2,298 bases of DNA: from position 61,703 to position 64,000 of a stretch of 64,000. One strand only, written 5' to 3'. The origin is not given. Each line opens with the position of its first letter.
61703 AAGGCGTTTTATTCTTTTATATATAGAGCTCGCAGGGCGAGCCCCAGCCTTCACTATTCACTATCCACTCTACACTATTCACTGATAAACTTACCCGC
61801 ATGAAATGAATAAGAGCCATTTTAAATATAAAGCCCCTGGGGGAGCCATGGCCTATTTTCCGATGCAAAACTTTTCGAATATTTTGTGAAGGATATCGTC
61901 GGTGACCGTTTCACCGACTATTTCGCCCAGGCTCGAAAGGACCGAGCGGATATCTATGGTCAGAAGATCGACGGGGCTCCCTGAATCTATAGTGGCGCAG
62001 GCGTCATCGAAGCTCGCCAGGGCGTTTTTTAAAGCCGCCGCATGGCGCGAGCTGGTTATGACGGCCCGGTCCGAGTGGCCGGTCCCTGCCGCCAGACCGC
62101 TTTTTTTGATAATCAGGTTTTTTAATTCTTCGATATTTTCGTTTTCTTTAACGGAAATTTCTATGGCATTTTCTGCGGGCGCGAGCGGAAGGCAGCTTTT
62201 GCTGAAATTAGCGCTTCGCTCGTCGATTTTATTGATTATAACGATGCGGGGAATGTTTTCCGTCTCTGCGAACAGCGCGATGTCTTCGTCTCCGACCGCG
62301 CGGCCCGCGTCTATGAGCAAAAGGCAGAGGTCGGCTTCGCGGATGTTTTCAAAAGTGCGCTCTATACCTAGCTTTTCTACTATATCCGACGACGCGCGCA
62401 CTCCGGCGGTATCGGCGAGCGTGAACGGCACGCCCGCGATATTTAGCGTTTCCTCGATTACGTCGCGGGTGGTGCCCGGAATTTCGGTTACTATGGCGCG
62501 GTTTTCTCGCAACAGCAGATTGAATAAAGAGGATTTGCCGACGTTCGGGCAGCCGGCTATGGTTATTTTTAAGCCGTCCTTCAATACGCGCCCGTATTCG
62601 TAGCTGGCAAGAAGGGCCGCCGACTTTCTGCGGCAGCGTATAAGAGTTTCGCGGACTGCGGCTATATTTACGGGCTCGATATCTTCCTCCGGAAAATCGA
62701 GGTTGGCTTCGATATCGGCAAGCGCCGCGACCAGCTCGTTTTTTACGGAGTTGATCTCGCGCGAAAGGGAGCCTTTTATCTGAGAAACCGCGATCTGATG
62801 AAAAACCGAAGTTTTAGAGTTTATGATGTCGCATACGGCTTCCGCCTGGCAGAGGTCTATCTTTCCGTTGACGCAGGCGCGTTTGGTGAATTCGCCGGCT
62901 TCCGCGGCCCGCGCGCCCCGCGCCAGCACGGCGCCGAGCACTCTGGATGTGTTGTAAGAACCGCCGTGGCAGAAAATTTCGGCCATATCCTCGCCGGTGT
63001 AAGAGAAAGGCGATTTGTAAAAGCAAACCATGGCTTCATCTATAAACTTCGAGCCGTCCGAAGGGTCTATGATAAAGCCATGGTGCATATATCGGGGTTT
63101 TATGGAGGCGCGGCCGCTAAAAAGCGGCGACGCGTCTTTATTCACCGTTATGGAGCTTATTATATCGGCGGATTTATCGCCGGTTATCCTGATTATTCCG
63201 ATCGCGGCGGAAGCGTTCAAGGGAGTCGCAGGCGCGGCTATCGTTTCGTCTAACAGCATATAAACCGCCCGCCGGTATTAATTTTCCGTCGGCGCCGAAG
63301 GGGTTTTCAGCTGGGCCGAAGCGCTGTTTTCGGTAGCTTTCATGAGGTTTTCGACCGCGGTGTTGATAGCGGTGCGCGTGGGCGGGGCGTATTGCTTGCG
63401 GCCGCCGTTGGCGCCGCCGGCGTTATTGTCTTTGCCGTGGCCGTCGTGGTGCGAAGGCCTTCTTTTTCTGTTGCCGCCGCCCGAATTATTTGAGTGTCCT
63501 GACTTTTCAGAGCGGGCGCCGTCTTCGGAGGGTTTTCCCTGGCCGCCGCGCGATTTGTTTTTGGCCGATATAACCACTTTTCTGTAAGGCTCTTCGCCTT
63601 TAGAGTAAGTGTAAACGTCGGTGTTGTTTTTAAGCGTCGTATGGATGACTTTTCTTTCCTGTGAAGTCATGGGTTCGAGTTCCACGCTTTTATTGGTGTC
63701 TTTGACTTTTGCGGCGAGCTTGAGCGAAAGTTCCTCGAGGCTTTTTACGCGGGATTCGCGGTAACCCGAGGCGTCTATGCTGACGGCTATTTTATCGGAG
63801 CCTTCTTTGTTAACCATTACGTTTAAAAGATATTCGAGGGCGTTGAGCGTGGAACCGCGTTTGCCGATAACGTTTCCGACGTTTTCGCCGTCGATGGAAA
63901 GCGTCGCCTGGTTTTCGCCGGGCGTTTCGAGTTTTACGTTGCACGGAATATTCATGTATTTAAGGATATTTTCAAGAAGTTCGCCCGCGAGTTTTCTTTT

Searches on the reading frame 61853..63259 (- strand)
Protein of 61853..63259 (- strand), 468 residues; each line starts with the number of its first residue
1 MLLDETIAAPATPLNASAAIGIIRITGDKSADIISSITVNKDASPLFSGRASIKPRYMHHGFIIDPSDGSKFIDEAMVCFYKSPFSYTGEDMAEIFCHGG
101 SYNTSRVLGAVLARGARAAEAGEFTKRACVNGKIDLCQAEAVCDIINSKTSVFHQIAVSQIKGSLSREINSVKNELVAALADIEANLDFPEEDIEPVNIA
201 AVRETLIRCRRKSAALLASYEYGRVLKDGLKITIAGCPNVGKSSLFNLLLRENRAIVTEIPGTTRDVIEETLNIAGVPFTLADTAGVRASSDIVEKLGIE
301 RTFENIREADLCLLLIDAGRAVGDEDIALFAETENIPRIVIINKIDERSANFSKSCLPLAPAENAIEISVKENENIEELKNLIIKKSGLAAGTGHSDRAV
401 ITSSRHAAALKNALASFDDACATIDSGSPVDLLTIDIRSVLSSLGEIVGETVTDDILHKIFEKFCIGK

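Call 8: search_protein_families(library=pfam, proteins=[window:61853-63259:-], max_evalue=0.01)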
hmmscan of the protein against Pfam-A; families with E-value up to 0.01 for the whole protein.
window:61853-63259:- (468 aa): 7 families
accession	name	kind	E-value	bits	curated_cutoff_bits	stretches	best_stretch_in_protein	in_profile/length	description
PF12631.12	MnmE_helical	-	1.9e-54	185.4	40.1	1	136-465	1-211/211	MnmE helical domain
PF10396.14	TrmE_N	-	1.9e-34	118.8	29.8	1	6-133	1-117/117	GTP-binding protein TrmE N-terminus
PF01926.29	MMR_HSR1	-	7.8e-27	94.1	21.9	1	231-344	1-113/113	50S ribosome-binding GTPase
PF02421.24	FeoB_N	-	1.1e-09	38.4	27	1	231-380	2-153/156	Ferrous iron transport protein B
PF16897.10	MMR_HSR1_Xtn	-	3.1e-05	24.3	35.2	1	331-386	51-103/106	C-terminal region of MMR_HSR1 domain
PF00009.33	GTP_EFTU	-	3.3e-05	24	26.5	1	304-354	88-141/188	Elongation factor Tu GTP binding domain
PF03193.22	RsgA_GTPase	-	0.00015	22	30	0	232-262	109-139/174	RsgA GTPase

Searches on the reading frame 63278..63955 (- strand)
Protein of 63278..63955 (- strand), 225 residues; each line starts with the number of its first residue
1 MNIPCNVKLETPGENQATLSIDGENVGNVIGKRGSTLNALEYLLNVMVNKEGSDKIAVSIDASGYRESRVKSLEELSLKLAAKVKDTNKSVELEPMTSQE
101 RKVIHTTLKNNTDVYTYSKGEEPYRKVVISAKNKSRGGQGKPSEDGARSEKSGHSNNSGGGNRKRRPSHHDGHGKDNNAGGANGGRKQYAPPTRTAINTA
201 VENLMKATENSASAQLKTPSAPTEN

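Call 14: search_protein_families(library=pfam, proteins=[window:63278-63955:-], max_evalue=0.001)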
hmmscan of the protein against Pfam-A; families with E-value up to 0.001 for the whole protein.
window:63278-63955:- (225 aa): 2 families
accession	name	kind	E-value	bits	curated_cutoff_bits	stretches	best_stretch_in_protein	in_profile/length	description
PF01424.28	R3H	-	3.8e-21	75.3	26.8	1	72-130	2-59/60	R3H domain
PF13083.13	KH_KhpA-B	-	1.3e-12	47.8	32.1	1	11-60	25-73/73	KhpA/KhpB, KH domain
